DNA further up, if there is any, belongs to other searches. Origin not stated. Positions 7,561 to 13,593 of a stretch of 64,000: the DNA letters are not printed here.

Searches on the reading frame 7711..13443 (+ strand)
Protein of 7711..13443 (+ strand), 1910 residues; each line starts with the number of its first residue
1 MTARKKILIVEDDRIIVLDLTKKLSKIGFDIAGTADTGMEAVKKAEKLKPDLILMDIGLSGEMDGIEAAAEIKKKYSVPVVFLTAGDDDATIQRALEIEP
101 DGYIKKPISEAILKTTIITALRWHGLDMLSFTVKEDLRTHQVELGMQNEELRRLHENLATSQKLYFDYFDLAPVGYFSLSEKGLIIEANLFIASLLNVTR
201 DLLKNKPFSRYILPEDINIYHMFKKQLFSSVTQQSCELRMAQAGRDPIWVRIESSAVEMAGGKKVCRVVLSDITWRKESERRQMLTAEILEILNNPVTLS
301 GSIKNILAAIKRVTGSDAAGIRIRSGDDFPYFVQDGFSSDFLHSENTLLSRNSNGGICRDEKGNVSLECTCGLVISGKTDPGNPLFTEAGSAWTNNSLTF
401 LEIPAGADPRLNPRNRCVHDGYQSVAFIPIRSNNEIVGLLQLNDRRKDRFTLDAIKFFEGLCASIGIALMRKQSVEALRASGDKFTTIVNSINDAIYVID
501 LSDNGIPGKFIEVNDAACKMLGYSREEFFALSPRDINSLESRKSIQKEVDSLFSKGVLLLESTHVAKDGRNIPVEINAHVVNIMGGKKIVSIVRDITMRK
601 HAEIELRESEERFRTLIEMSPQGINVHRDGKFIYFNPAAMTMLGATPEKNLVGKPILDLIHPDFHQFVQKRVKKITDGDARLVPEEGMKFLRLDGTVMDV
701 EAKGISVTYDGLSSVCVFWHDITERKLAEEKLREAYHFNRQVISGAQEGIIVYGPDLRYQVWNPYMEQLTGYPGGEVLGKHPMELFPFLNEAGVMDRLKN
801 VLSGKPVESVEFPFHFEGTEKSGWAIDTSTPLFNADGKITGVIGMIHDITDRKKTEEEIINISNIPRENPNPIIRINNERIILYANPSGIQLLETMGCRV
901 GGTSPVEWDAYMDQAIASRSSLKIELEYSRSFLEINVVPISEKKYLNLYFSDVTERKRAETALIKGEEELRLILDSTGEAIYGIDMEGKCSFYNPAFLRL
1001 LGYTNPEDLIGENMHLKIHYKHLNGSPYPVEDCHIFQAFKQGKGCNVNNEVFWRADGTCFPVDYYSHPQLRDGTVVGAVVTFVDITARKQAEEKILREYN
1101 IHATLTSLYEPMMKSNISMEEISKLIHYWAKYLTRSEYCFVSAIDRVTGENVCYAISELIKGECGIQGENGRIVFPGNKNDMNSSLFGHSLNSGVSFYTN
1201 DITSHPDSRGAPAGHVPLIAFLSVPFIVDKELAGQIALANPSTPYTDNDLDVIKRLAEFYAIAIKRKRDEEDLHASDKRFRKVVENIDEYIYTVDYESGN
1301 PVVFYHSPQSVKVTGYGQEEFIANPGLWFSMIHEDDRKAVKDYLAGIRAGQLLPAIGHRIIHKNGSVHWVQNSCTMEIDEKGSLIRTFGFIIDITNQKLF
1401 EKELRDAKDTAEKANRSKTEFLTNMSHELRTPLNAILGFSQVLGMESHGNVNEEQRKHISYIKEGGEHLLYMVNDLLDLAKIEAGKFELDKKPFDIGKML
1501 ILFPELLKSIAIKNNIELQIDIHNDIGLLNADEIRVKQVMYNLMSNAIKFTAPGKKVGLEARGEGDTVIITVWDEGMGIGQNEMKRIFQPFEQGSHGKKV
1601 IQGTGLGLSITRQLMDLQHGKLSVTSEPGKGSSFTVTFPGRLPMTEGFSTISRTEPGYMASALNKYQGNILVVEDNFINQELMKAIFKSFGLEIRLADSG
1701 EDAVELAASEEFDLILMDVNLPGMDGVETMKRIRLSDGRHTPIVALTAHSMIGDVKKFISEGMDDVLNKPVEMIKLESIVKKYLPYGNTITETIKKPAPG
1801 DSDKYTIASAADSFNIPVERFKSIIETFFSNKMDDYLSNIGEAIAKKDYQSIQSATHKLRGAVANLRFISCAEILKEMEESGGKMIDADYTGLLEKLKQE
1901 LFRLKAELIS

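Call 8: search_protein_families(library=pfam, proteins=[window:7711-13443:+], max_evalue=0.00001)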
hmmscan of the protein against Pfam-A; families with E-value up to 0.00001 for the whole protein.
window:7711-13443:+ (1910 aa): 12 families
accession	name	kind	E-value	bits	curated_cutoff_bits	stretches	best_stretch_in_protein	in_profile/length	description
PF13426.13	PAS_9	-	4.5e-63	210.4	27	4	748-851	2-103/103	PAS domain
PF00072.30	Response_reg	-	8.4e-51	171.3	30.2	2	1670-1780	1-110/111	Response regulator receiver domain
PF00989.32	PAS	-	1.7e-48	163.7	22.6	3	611-722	1-113/113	PAS fold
PF08448.16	PAS_4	-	6.5e-40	136.2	23.1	1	747-853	5-109/110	PAS fold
PF13188.13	PAS_8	-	4.3e-36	122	21.8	2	484-529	2-43/65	PAS domain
PF08447.18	PAS_3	-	6.6e-35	119.7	25.6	1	1304-1390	2-88/89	PAS fold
PF02518.31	HATPase_c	-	5.8e-27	94.8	26.4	1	1532-1639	2-108/111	Histidine kinase-, DNA gyrase B-, and HSP90-like ATPase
PF13185.12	GAF_2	-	1.1e-24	87.6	28.6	1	1118-1264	3-135/136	GAF domain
PF00512.31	HisKA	-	5.2e-21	74.9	26.9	1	1417-1485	1-66/66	His Kinase A (phospho-acceptor) domain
PF01590.32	GAF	-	7.2e-17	62.6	22.4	1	399-469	63-133/133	GAF domain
PF12860.13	PAS_7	-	8.3e-09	36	27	0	747-857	5-115/115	PAS fold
PF01627.28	Hpt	-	3.4e-06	27.6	24.6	1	1829-1892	6-72/84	Hpt domain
